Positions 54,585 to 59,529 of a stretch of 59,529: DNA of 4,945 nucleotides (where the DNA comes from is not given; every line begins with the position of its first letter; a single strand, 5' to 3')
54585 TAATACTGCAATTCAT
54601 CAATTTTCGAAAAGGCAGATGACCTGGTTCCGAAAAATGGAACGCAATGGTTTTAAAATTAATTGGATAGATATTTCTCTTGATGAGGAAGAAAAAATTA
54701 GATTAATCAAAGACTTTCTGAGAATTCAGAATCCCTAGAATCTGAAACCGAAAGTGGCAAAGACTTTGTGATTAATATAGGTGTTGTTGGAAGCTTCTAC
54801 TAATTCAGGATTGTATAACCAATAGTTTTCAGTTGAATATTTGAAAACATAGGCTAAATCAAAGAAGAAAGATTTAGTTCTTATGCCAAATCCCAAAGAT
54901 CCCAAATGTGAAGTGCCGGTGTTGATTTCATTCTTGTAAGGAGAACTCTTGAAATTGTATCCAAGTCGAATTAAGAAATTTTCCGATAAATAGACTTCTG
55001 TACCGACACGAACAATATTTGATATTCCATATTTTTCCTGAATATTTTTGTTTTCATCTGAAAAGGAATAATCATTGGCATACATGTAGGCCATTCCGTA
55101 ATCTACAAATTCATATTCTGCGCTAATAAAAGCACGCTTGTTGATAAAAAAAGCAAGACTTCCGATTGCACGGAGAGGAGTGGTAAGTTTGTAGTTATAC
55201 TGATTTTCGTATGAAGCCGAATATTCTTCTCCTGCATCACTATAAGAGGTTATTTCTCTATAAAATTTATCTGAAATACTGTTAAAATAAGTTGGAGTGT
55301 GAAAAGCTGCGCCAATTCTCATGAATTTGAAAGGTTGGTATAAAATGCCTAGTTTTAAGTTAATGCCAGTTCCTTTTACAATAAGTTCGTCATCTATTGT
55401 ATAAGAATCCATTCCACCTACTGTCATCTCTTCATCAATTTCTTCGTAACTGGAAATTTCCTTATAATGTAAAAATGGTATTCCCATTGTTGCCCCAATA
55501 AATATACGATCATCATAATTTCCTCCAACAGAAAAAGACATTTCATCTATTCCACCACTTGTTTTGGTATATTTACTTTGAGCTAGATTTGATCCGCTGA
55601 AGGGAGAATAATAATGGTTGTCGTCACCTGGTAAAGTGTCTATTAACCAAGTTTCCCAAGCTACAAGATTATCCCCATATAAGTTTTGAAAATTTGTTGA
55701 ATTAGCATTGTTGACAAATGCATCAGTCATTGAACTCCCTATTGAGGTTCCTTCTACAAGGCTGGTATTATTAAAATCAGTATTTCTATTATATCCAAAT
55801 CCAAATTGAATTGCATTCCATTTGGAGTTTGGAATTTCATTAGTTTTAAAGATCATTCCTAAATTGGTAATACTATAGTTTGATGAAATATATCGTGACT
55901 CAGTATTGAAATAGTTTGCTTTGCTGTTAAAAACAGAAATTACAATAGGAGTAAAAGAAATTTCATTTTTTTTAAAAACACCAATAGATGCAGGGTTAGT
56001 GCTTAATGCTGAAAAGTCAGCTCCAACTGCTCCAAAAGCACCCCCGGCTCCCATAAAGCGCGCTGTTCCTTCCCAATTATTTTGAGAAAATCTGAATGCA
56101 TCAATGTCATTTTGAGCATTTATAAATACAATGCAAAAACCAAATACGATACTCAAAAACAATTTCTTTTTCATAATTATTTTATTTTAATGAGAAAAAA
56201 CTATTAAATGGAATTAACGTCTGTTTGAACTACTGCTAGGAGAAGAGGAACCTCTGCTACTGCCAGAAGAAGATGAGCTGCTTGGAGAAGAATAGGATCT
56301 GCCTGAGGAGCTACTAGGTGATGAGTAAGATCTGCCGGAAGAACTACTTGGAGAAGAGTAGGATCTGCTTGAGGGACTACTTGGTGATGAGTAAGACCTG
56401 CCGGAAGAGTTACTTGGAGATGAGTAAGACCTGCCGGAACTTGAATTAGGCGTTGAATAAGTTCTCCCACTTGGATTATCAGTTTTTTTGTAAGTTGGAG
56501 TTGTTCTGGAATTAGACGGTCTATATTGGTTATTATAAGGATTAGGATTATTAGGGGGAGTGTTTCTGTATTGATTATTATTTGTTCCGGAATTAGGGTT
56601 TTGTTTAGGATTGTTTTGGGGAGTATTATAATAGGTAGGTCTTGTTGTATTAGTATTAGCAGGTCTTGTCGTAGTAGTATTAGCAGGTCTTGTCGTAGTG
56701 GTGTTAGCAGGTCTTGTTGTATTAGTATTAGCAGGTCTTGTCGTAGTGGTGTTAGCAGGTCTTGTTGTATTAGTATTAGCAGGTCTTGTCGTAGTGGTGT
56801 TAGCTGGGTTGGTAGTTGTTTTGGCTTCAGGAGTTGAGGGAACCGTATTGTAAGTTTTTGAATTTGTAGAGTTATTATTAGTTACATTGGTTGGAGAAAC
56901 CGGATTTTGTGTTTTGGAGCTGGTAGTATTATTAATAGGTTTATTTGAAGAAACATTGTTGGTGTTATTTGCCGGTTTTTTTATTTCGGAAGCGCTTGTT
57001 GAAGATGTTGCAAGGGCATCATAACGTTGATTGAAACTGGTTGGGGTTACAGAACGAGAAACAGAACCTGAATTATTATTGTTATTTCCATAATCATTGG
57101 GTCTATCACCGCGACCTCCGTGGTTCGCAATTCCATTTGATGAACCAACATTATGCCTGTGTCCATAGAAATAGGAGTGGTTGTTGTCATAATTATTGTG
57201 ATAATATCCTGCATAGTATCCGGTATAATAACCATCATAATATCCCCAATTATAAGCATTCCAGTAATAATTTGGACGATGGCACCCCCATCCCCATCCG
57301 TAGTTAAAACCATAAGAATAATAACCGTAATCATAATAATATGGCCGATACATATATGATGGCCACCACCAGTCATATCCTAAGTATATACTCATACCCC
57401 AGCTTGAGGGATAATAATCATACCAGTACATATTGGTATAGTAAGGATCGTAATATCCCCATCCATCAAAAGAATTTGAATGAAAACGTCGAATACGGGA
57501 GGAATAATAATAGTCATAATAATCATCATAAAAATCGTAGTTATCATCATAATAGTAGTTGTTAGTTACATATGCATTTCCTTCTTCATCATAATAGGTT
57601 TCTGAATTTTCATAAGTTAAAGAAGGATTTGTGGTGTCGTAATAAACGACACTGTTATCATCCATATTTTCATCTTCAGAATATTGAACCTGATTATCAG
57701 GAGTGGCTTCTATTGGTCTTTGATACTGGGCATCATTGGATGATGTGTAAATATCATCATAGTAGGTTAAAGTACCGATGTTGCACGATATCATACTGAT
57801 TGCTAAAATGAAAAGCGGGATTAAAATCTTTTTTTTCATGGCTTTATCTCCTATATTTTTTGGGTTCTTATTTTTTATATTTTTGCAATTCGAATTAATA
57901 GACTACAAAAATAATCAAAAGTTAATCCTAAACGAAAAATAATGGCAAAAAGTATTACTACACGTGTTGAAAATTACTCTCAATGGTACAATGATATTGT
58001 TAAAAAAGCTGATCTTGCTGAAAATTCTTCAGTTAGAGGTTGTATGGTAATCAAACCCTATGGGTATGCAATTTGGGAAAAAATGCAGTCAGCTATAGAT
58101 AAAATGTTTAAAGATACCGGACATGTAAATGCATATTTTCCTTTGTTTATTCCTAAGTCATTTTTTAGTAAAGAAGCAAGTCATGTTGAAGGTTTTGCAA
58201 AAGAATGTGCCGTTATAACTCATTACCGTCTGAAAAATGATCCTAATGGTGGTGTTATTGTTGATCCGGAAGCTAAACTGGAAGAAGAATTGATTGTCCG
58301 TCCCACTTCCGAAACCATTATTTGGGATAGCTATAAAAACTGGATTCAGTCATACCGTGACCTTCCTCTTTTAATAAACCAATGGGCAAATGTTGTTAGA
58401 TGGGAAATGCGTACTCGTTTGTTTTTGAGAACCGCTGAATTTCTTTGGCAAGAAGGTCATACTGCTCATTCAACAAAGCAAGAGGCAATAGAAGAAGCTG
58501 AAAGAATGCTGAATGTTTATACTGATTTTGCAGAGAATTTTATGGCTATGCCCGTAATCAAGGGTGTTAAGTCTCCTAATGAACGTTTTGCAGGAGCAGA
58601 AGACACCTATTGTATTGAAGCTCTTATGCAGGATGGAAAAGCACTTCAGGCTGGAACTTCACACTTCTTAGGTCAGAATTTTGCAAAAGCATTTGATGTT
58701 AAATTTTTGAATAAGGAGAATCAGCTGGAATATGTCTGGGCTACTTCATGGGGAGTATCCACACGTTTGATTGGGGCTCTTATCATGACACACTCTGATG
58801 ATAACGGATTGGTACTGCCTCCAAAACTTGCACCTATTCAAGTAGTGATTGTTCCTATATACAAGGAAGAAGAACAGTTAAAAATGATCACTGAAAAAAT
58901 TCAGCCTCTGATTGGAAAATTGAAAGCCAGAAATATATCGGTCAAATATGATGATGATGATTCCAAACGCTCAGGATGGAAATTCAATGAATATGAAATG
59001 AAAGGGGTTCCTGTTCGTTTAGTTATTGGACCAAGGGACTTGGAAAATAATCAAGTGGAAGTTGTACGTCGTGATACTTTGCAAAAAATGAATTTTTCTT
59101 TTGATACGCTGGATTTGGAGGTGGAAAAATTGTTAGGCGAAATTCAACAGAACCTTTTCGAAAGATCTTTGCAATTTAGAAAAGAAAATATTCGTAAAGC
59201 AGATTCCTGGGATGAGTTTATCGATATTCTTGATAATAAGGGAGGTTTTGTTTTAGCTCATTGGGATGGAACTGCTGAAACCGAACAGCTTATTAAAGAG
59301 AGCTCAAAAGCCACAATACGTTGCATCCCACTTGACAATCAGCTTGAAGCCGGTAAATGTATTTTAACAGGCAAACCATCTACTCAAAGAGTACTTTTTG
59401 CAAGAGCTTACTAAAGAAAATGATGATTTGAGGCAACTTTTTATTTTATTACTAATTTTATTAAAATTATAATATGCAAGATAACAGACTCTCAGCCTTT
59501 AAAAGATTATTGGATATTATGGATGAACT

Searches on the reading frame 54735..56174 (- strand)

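Call 38: search_protein_families(library=pfam, proteins=[window:54735-56174:-], max_evalue=0.01)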
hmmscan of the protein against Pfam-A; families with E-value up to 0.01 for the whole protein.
window:54735-56174:- (479 aa): 1 family
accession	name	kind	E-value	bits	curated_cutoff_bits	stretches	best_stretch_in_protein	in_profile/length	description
PF03349.22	Toluene_X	-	1.5e-05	24.1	29.7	2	260-418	192-349/421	Outer membrane protein transport protein (OMPP1/FadL/TodX)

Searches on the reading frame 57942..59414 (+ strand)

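Call 38: search_protein_families(library=pfam, proteins=[window:57942-59414:+], max_evalue=0.01)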
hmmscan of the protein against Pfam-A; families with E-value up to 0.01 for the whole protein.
window:57942-59414:+ (490 aa): 3 families
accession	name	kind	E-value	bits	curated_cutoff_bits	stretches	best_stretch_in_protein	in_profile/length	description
PF09180.16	ProRS-C_1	-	5.8e-25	87.7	31.5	1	423-490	1-71/71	Prolyl-tRNA synthetase, C-terminal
PF00587.30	tRNA-synt_2b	-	5.5e-21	75.9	29.3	1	112-281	6-176/179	tRNA synthetase class II core domain (G, H, P, S and T)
PF03129.25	HGTP_anticodon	-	1.4e-18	67.3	21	1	300-390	1-87/94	Anticodon binding domain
